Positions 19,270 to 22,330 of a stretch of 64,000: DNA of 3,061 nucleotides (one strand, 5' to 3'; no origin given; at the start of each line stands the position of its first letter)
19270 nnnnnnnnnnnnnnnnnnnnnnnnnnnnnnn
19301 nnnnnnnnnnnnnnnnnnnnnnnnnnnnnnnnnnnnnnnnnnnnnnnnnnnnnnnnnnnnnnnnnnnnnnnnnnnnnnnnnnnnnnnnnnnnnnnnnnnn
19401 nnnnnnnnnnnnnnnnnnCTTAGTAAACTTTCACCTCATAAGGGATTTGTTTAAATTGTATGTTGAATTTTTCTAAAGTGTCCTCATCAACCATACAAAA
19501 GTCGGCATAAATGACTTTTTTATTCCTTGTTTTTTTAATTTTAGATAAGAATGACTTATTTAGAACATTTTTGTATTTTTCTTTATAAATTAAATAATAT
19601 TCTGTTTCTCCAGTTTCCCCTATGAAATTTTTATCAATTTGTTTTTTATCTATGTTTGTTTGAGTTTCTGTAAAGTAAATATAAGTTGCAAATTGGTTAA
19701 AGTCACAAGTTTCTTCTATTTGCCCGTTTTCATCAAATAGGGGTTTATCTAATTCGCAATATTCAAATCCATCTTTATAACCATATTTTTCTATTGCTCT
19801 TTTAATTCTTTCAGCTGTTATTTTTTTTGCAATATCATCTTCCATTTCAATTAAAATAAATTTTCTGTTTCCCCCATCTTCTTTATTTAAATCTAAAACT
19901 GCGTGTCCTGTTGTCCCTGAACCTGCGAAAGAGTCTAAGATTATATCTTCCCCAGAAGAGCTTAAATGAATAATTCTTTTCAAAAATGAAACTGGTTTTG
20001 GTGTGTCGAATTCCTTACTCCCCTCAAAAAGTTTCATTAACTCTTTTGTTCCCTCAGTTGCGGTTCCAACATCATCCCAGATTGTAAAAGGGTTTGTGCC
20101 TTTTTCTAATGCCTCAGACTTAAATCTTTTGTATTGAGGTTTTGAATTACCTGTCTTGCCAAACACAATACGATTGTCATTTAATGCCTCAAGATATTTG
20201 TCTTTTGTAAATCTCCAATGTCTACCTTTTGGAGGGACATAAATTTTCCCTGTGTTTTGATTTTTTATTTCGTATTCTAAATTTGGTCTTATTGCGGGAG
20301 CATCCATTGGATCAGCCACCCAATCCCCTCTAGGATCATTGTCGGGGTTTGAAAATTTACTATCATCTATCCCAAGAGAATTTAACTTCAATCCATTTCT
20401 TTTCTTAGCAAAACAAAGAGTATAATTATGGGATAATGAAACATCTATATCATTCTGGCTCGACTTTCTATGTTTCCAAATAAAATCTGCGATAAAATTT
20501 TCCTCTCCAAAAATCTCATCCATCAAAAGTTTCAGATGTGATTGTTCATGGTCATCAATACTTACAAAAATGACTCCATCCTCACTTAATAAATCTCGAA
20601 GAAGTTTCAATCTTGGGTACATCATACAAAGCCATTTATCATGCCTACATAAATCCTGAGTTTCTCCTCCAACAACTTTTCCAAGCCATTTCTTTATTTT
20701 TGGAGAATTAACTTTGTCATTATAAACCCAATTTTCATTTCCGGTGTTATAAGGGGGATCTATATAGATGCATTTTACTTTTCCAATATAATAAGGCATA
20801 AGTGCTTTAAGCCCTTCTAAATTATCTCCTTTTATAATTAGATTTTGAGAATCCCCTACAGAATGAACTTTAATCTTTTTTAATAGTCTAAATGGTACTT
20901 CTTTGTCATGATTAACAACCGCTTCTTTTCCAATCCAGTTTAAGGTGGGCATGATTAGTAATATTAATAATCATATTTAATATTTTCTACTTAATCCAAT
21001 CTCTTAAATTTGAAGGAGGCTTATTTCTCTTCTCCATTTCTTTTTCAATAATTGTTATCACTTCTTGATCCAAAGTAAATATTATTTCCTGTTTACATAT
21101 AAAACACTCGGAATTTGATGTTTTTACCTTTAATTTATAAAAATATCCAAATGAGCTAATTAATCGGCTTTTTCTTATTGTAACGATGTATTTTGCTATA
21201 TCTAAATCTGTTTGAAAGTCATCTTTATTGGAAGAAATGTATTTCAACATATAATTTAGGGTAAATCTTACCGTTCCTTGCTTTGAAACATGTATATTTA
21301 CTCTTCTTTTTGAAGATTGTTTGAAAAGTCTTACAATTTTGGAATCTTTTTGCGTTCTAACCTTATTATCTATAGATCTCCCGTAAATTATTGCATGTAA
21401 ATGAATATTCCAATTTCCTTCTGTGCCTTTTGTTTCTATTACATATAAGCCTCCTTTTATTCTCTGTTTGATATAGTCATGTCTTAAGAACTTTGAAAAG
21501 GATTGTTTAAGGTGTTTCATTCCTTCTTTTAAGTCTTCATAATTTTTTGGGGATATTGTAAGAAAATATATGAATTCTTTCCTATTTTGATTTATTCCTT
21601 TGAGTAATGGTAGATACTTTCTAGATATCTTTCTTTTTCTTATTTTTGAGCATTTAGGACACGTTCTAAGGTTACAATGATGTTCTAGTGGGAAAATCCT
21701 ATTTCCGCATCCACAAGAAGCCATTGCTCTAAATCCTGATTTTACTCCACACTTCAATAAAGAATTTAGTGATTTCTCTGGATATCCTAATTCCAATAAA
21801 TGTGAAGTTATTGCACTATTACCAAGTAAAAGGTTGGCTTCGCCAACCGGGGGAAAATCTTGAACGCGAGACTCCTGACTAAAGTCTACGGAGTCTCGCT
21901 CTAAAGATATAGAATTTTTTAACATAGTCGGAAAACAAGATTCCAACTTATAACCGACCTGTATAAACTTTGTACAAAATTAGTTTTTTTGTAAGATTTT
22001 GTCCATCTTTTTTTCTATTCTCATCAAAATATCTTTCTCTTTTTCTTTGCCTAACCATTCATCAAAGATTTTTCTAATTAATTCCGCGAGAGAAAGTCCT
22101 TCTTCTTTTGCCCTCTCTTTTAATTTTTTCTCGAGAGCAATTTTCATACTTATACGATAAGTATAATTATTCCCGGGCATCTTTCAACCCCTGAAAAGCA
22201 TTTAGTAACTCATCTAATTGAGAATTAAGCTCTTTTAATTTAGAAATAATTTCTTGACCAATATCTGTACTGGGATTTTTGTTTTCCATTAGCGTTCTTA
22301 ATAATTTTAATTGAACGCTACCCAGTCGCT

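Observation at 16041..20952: Type III R-M operon with two extra translationally coupled genes: mod - HEPN - res - 3-TM protein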

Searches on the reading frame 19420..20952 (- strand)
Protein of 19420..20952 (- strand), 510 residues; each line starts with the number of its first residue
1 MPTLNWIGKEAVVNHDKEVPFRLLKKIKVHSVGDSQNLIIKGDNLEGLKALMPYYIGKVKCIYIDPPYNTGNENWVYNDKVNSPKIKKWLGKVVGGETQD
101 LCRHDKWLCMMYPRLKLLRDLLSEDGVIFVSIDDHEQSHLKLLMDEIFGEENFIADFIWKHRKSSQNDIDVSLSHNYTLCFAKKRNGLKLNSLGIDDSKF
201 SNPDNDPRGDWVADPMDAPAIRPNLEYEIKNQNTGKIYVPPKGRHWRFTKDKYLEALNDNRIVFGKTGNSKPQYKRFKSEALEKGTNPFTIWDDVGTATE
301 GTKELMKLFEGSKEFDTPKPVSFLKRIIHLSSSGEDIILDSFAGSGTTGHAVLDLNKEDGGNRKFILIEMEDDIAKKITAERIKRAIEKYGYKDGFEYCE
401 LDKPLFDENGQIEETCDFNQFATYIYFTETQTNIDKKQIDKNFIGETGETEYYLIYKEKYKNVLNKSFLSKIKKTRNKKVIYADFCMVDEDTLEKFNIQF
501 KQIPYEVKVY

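Call 4: search_protein_families(library=pfam, proteins=[window:19420-20952:-], max_evalue=0.1)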
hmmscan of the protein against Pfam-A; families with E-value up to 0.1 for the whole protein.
window:19420-20952:- (510 aa): 2 families
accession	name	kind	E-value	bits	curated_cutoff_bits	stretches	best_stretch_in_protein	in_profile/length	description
PF01555.25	N6_N4_Mtase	-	4.2e-41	141.7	26.7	1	59-376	1-217/221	DNA methylase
PF03602.21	Cons_hypoth95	-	0.0056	16.8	24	0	13-90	70-142/182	Conserved hypothetical protein 95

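Call 5: search_protein_families(library=padloc, proteins=[window:19420-20952:-], max_evalue=0.1)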
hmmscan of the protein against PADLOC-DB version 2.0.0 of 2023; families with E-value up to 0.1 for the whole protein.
window:19420-20952:- (510 aa): 40 families (the best 25 are shown)
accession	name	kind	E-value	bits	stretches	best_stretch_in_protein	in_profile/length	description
PDLC03644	MTase_III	-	1.1e-176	586.7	1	1-509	1-541/542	Type III methyltransferase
PDLC03634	MTase_III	-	1.4e-114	382.2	1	4-381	60-455/621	Type III methyltransferase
PDLC03640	MTase_III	-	1.6e-114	381.7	3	1-188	1-203/654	Type III methyltransferase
PDLC03641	MTase_III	-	1.7e-90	302.4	1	4-493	68-569/657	Type III methyltransferase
PDLC03637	MTase_III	-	2e-88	295.3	1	35-383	120-466/513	Type III methyltransferase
PDLC03636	MTase_III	-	2.3e-70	236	2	100-388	89-410/575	Type III methyltransferase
PDLC03642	MTase_III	-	1.6e-61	206.6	1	33-408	79-436/528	Type III methyltransferase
PDLC03639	MTase_III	-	1.6e-59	199.8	2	33-252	84-291/639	Type III methyltransferase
PDLC03643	MTase_III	-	1.9e-50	170.3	1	111-373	1-269/465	Type III methyltransferase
PDLC03635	MTase_III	-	6.6e-48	161.9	3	102-193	263-358/708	Type III methyltransferase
PDLC03638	MTase_III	-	2.8e-44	149.6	2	104-396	428-688/816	Type III methyltransferase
PDLC03354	MTase_II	-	1.9e-41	140.5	1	30-388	49-387/425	Type II methyltransferase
PDLC03646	MTase_III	-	4.7e-36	122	2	243-395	697-848/1057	Type III methyltransferase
PDLC03278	MTase_II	-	2.4e-31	107.5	3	238-385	218-355/390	Type II methyltransferase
PDLC03645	MTase_III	-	1.7e-28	97.1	2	23-151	125-241/709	Type III methyltransferase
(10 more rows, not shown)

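Call 6: search_protein_families(library=ncbifam, proteins=[window:19420-20952:-], max_evalue=0.1)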
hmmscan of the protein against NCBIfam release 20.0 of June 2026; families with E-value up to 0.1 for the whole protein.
window:19420-20952:- (510 aa): 4 families
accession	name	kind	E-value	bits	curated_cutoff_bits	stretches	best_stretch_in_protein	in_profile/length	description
NF008572.0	PRK11524.1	equivalog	2.3e-16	59.8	292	2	313-385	193-258/294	adenine-specific DNA-methyltransferase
NF050803.1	DnaMtaseCcrMCaul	equivalog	1.2e-14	54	830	1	274-386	145-250/350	adenine-specific DNA-methyltransferase CcrM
NF010253.0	PRK13699.1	subfamily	2.6e-05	24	244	1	308-375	137-198/226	DNA methyltransferase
TIGR00095.1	TIGR00095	equivalog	0.0049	16.5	117.5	0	13-78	81-144/194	16S rRNA (guanine(966)-N(2))-methyltransferase RsmD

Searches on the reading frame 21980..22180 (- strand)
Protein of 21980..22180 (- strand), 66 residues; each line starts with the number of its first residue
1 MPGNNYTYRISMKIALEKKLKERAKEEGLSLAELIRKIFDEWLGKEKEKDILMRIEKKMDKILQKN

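Call 4: search_protein_families(library=pfam, proteins=[window:21980-22180:-], max_evalue=0.1)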
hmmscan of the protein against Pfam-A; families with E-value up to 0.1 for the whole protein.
window:21980-22180:- (66 aa): 7 families
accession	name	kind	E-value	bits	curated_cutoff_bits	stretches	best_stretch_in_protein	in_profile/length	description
PF01402.27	RHH_1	-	0.0022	18.3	20.5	1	18-44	12-38/39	Ribbon-helix-helix protein, copG family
PF21983.2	NikA-like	-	0.0063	17.1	27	1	18-38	17-37/72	Mobilization protein NikA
PF23807.1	RHH_10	-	0.0096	16.6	27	1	8-41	26-59/84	Ribbon-helix-helix protein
PF22513.2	FitA-like_RHH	-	0.012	16.1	27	1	17-41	13-37/39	Antitoxin FitA-like, ribbon-helix-helix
PF19891.5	DUF6364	-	0.026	15.4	27.3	1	18-55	15-49/70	Family of unknown function (DUF6364)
PF05534.18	HicB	-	0.031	14.6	21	0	15-37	27-49/51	HicB family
PF13467.12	RHH_4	-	0.066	13.7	25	1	19-43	24-48/67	Ribbon-helix-helix domain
